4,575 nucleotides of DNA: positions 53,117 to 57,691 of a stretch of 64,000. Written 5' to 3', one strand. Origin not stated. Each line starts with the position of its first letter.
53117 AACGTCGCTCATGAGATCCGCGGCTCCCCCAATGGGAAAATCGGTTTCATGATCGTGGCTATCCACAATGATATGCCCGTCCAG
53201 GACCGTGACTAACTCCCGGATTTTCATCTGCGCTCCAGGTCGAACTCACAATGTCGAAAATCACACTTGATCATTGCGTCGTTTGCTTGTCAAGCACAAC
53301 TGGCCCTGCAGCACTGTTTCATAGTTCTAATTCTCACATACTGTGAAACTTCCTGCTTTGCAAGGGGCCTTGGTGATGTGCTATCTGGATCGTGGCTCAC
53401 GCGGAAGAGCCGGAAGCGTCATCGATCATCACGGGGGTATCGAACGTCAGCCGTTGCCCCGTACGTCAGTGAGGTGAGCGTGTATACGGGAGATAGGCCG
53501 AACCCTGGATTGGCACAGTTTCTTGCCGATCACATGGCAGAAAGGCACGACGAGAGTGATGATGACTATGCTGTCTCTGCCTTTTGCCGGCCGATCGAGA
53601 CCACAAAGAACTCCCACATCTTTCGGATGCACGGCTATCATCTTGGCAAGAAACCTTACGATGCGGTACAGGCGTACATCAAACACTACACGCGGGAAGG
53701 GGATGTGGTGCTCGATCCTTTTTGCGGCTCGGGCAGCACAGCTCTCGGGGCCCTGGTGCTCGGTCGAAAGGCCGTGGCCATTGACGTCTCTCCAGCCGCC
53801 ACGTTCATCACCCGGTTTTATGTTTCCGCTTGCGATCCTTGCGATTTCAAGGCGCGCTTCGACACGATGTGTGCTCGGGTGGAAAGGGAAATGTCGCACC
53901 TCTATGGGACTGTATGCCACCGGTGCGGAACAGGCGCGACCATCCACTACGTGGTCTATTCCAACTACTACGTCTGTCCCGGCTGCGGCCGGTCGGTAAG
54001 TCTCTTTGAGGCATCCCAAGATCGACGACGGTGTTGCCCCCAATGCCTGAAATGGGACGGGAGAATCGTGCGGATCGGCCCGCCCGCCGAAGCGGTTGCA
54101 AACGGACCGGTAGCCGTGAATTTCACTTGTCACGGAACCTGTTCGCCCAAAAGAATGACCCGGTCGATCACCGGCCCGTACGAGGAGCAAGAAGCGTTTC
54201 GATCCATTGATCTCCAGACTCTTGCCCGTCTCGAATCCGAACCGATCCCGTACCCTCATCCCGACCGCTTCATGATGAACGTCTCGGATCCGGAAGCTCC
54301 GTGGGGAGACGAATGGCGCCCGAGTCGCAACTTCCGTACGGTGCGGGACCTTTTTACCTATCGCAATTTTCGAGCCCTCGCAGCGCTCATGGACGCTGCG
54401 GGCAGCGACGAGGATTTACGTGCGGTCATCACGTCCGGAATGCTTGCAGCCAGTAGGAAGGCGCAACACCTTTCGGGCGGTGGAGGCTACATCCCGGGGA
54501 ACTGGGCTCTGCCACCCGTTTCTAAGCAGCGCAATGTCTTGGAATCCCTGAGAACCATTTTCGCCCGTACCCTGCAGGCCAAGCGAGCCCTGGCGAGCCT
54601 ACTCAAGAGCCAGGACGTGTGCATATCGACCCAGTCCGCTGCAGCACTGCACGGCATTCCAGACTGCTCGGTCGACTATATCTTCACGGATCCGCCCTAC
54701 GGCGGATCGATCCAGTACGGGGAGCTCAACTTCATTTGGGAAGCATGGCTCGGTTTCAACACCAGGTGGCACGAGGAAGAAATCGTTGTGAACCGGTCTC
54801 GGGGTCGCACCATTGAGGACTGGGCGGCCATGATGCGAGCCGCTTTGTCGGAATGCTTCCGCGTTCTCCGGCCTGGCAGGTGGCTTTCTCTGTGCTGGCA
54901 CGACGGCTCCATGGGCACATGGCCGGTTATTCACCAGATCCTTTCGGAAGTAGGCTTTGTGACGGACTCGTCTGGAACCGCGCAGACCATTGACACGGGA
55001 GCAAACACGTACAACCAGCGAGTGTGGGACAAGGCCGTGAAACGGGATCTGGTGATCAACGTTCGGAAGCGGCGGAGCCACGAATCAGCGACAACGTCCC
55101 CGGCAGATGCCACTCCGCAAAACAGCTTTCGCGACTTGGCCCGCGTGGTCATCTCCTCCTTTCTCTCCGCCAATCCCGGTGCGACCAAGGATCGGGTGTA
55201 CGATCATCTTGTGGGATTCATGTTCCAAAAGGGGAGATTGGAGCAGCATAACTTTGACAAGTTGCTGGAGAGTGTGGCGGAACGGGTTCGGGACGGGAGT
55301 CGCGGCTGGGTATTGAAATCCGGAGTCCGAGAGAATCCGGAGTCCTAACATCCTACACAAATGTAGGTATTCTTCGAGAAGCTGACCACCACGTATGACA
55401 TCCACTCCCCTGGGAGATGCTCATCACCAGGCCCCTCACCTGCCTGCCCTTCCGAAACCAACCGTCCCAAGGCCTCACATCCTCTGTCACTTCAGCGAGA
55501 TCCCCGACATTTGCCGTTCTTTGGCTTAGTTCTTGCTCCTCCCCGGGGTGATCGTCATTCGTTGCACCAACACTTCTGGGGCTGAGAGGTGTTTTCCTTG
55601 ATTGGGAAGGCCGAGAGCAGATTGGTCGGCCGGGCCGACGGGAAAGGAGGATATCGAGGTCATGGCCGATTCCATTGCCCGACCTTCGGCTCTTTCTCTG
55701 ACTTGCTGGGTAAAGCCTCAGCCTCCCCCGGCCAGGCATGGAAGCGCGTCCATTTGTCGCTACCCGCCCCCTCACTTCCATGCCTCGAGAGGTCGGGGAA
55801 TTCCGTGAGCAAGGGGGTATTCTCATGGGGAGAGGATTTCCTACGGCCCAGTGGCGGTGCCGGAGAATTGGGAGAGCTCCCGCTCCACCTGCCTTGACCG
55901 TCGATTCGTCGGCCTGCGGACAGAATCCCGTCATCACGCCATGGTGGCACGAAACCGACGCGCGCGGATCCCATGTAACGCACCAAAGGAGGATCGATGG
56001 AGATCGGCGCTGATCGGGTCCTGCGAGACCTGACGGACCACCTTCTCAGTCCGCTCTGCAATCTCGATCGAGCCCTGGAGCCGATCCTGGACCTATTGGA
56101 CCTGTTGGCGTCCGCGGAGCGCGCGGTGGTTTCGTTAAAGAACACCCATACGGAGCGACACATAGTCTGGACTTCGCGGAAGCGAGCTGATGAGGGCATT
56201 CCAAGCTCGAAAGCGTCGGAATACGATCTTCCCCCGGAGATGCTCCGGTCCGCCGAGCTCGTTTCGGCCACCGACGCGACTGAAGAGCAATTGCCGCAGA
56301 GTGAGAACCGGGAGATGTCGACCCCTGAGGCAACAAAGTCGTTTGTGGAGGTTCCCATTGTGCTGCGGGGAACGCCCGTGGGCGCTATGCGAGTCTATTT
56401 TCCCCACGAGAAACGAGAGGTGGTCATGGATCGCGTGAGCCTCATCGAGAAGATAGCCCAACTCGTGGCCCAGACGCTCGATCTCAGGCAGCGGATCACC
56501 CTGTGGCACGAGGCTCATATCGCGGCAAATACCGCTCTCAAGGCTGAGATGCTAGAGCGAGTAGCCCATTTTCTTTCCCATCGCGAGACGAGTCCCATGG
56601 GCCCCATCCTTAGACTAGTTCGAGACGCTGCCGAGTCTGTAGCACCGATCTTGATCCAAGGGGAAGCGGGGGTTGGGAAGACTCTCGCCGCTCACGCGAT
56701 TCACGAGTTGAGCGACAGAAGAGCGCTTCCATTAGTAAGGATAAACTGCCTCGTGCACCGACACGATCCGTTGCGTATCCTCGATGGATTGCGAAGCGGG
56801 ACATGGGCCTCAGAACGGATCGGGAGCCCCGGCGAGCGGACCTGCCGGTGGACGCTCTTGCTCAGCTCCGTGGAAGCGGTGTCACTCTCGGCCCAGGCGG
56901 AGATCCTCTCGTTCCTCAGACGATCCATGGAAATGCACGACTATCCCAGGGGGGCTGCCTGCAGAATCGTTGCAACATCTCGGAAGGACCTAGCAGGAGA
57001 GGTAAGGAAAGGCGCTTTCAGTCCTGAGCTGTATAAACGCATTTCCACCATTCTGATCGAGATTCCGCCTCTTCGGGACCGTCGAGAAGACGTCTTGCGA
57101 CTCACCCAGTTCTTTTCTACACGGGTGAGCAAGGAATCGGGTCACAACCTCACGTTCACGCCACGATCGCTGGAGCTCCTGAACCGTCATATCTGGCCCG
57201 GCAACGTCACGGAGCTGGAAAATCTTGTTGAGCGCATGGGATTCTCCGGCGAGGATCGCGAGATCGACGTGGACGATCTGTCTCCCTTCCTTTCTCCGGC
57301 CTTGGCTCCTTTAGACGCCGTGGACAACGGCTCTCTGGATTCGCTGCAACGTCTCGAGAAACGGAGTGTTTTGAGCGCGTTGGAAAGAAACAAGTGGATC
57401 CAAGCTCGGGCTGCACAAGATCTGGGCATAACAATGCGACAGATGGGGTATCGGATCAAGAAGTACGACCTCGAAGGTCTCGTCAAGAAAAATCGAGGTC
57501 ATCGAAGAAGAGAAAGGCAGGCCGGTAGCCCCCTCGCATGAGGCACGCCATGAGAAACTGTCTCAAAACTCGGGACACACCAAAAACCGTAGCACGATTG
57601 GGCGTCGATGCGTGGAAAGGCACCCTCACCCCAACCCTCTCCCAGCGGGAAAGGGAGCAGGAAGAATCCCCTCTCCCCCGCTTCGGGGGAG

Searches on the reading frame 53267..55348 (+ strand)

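Call 50: search_protein_families(library=pfam, proteins=[window:53267-55348:+], max_evalue=0.00001)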
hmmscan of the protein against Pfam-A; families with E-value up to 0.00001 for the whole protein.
window:53267-55348:+ (693 aa): 2 families
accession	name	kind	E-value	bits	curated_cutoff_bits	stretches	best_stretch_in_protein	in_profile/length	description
PF01555.25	N6_N4_Mtase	-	1.7e-19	71.1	26.7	1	115-176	159-213/221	DNA methylase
PF01170.24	UPF0020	-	1.5e-07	31.8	22.3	0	143-180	27-64/197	RMKL-like, methyltransferase domain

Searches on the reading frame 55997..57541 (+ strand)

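Call 50: search_protein_families(library=pfam, proteins=[window:55997-57541:+], max_evalue=0.00001)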
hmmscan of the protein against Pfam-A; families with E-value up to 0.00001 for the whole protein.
window:55997-57541:+ (514 aa): 5 families
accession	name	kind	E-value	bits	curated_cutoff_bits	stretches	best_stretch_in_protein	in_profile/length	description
PF00158.32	Sigma54_activat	-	3.5e-19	69.6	20.2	1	201-354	8-167/168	Sigma-54 interaction domain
PF25601.1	AAA_lid_14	-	1.4e-17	63.7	27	1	360-433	1-75/87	AAA+ ATPase lid domain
PF14532.12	Sigma54_activ_2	-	3.1e-15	57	25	1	204-359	10-138/138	Sigma-54 interaction domain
PF02954.25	HTH_8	-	3.1e-09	36.9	22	1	450-490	2-42/42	Bacterial regulatory protein, Fis family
PF01590.32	GAF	-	1.1e-06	29.7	22.4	1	22-161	1-133/133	GAF domain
